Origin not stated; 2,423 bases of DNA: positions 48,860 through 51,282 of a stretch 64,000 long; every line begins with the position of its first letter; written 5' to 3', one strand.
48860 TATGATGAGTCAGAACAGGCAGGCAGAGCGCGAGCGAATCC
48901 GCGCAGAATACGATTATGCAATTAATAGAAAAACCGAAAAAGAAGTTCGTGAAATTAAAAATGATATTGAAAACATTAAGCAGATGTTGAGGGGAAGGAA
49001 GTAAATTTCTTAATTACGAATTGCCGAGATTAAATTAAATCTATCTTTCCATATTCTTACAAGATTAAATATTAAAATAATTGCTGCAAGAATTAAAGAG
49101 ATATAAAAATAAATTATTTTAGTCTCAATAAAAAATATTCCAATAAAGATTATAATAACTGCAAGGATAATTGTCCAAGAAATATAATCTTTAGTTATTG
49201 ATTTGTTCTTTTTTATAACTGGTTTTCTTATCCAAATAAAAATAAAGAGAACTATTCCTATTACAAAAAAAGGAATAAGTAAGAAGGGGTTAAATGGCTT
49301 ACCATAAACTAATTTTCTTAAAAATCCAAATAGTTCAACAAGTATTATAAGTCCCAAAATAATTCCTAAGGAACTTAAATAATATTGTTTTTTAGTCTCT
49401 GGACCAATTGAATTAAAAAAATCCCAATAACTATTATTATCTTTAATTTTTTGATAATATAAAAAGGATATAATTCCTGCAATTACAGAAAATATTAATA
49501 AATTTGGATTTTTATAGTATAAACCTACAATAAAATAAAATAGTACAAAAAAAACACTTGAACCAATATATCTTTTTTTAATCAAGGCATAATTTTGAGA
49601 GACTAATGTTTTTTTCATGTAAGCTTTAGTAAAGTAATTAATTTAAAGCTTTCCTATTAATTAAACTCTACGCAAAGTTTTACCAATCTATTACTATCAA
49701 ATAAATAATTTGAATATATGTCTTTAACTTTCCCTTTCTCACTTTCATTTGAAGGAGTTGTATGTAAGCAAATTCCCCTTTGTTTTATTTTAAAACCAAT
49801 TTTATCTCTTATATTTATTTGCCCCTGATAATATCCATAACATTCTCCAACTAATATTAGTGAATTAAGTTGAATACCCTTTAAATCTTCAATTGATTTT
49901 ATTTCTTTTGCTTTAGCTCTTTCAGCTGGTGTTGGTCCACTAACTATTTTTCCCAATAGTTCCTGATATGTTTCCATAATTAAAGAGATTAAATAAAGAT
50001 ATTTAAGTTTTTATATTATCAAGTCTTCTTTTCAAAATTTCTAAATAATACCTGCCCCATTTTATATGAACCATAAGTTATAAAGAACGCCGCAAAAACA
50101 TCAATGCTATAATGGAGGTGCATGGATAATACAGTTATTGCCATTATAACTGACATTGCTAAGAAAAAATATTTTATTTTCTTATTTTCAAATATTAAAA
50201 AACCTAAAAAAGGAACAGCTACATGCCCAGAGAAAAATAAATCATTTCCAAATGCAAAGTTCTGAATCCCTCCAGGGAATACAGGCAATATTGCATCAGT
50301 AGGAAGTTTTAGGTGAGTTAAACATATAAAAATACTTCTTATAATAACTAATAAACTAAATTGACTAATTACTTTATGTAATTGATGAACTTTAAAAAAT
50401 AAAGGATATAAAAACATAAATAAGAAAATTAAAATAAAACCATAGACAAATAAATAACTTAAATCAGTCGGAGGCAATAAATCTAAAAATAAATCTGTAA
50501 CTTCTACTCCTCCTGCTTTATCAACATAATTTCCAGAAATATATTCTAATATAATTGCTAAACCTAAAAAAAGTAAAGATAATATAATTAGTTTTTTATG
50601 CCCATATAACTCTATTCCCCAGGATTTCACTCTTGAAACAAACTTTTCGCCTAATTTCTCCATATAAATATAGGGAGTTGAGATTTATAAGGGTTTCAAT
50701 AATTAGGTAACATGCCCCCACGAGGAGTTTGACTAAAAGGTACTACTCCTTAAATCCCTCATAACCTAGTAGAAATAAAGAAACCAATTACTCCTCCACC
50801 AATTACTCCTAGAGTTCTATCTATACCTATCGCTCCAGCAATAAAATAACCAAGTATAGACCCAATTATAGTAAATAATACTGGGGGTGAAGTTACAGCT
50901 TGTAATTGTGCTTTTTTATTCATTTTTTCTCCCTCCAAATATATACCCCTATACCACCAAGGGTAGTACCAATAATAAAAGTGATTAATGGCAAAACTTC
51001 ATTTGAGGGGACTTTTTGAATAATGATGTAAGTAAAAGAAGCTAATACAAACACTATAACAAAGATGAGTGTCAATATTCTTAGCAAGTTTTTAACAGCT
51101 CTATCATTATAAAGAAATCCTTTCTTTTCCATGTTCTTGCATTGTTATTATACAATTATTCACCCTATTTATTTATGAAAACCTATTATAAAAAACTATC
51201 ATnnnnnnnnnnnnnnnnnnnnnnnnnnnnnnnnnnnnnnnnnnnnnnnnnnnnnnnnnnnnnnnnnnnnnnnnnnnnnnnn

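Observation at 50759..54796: Seven-gene operon: Cas4-like nuclease, coiled-coil protein, rhomboid protease, 3-TM protein, HEPN-motif protein and two 2-TM miniproteins; candidate undescribed defence / abortive-infection-type system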

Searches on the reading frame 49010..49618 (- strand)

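Call 6: search_protein_families(library=pfam, max_evalue=1, proteins=[window:49010-49618:-])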
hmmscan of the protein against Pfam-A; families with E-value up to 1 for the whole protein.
window:49010-49618:- (202 aa): 3 families
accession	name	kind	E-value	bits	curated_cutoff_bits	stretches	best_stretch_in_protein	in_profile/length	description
PF13346.12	ABC2_membrane_5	-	0.00023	21.2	25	1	5-184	2-185/205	ABC-2 family transporter protein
PF02936.19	COX4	-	0.31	11.5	26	0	115-145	76-107/138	Cytochrome c oxidase subunit IV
PF04647.20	AgrB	-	0.58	9.9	23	1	81-183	79-182/185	Accessory gene regulator B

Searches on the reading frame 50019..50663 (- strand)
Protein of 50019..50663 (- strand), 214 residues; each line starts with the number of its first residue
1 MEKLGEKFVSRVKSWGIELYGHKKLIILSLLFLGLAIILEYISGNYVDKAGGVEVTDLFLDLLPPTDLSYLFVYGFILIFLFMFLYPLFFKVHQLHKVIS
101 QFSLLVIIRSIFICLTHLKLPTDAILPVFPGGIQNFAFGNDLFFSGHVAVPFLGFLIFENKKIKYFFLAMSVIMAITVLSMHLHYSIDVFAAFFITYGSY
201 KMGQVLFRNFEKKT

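Call 6: search_protein_families(library=pfam, max_evalue=1, proteins=[window:50019-50663:-])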
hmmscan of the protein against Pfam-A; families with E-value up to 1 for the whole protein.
window:50019-50663:- (214 aa): 3 families
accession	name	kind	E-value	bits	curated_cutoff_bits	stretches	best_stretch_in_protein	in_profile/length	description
PF14360.12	PAP2_C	-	5.9e-07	30.4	27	1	140-198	3-67/74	PAP2 superfamily C-terminal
PF24788.1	AtPDCT1_2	-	0.0016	18.7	27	1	103-192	57-147/160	AtPDCT1/2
PF14378.12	PAP2_3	-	0.0027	18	27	1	71-201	69-189/190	PAP2 superfamily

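Call 7: search_protein_families(library=padloc, max_evalue=1, proteins=[window:50019-50663:-])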
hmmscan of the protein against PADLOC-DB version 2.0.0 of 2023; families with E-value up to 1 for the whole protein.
window:50019-50663:- (214 aa): 0 families

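Call 8: search_protein_families(library=ncbifam, max_evalue=1, proteins=[window:50019-50663:-])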
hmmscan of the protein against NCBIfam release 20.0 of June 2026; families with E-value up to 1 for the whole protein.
window:50019-50663:- (214 aa): 0 families

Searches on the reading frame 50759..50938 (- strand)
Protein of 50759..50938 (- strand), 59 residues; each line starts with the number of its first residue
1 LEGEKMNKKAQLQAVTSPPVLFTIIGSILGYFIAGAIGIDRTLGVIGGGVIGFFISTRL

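Call 6: search_protein_families(library=pfam, max_evalue=1, proteins=[window:50759-50938:-])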
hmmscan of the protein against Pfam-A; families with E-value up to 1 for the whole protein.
window:50759-50938:- (59 aa): 3 families
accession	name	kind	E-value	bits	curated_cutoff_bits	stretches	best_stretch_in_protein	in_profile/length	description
PF05433.20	Rick_17kDa_Anti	-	0.00076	19.8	24.2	1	23-55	3-38/43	Glycine zipper 2TM domain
PF03672.18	UPF0154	-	0.071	13.5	27.1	1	43-58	3-18/60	Uncharacterised protein family (UPF0154)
PF10439.15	Bacteriocin_IIc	-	0.12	12.8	27.1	1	23-55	27-55/59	Bacteriocin class II with double-glycine leader peptide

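Call 7: search_protein_families(library=padloc, max_evalue=1, proteins=[window:50759-50938:-])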
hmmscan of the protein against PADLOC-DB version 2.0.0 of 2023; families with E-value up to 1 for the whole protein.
window:50759-50938:- (59 aa): 0 families

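Call 8: search_protein_families(library=ncbifam, max_evalue=1, proteins=[window:50759-50938:-])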
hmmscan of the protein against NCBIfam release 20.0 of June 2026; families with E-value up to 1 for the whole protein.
window:50759-50938:- (59 aa): 0 families

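Call 68: search_protein_families(library=phrogs, max_evalue=0.01, proteins=[window:50759-50923:-])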
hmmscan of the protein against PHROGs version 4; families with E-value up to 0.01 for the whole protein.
window:50759-50923:- (54 aa): 0 families

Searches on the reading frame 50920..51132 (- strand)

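Call 6: search_protein_families(library=pfam, max_evalue=1, proteins=[window:50920-51132:-])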
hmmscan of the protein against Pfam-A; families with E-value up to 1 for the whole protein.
window:50920-51132:- (70 aa): 4 families
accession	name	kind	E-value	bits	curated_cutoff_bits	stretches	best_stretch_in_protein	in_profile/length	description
PF04206.17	MtrE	-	1.3e-05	25.1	26.6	1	6-62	116-172/271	Tetrahydromethanopterin S-methyltransferase, subunit E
PF13067.11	DUF3930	-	0.032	14.5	25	1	3-40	11-47/51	Protein of unknown function (DUF3930)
PF11188.13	DUF2975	-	0.055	13.8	27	1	7-64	50-108/130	Protein of unknown function (DUF2975)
PF06570.16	DUF1129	-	0.12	12.4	29.1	1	16-68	150-201/207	Protein of unknown function (DUF1129)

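Call 7: search_protein_families(library=padloc, max_evalue=1, proteins=[window:50920-51132:-])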
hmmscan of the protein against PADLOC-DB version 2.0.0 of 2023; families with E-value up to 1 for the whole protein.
window:50920-51132:- (70 aa): 0 families

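Call 8: search_protein_families(library=ncbifam, max_evalue=1, proteins=[window:50920-51132:-])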
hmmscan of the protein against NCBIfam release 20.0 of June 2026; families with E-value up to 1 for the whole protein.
window:50920-51132:- (70 aa): 4 families
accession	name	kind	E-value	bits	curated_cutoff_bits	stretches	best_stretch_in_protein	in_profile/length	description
TIGR01113.1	mtrE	equivalog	4.5e-05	22.8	238.35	1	7-63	117-173/283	tetrahydromethanopterin S-methyltransferase subunit E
NF041949.1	THIVI_2564_fam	equivalog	0.0026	17.8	33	1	10-35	25-50/51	Thivi_2564 family membrane protein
TIGR01497.1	kdpB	equivalog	0.012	13.7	527.9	1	9-61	215-268/675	potassium-transporting ATPase subunit KdpB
NF046000.1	MAG1210_fam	subfamily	0.11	11.1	275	1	14-60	62-110/550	MAG1210 family protein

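Call 68: search_protein_families(library=phrogs, max_evalue=0.01, proteins=[window:50920-51132:-])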
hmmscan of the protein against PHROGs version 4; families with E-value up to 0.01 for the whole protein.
window:50920-51132:- (70 aa): 0 families
